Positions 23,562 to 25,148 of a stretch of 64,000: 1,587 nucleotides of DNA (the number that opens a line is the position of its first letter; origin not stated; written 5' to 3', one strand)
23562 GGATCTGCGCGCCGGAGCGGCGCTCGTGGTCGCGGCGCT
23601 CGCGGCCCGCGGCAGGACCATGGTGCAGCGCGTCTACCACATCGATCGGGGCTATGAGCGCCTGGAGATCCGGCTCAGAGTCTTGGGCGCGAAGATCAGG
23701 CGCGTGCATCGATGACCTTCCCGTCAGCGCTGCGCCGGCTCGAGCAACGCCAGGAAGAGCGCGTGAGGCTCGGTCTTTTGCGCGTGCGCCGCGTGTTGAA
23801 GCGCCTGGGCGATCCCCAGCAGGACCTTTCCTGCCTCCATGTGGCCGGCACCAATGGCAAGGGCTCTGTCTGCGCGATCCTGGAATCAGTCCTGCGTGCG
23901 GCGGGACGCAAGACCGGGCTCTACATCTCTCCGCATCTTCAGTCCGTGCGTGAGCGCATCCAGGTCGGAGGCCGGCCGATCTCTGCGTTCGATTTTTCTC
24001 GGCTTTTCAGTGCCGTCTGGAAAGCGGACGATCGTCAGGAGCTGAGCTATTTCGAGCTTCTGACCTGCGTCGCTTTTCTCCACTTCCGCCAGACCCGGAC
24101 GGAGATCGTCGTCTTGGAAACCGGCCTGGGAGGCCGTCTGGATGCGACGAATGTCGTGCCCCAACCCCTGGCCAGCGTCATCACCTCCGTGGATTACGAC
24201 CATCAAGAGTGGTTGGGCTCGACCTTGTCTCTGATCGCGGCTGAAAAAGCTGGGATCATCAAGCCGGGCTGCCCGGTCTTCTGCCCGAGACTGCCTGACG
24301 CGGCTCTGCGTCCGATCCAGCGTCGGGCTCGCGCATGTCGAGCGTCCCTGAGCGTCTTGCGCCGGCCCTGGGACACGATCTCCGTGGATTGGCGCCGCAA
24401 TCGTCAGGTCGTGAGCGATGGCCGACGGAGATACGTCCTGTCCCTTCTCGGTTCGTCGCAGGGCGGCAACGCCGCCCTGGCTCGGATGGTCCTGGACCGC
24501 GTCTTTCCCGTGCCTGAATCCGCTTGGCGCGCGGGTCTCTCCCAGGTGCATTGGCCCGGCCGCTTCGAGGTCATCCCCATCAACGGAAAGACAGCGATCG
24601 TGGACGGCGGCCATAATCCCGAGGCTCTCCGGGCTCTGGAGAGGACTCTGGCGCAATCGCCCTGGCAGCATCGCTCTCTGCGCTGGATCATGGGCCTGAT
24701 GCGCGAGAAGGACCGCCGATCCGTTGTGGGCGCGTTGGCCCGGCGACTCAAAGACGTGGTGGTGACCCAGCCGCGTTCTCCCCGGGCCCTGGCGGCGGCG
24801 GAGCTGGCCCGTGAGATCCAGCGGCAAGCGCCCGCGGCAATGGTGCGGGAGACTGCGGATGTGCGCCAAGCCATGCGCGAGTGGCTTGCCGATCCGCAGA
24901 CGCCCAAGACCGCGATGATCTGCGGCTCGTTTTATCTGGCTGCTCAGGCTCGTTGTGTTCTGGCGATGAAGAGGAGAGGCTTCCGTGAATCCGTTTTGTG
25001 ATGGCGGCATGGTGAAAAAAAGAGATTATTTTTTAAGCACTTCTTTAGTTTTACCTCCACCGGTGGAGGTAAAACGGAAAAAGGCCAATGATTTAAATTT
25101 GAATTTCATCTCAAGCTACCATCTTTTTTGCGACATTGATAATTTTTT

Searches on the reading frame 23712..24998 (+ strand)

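Call 96: search_protein_families(library=pfam, proteins=[window:23712-24998:+], max_evalue=0.0001)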
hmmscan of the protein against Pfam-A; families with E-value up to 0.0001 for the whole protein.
window:23712-24998:+ (429 aa): 2 families
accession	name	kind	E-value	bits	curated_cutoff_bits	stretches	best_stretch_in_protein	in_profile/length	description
PF02875.26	Mur_ligase_C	-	7.7e-18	66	28.4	1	283-406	1-126/127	Mur ligase, glutamate ligase domain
PF08245.18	Mur_ligase_M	-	2.3e-06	28.2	24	1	44-184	1-111/200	Mur ligase middle domain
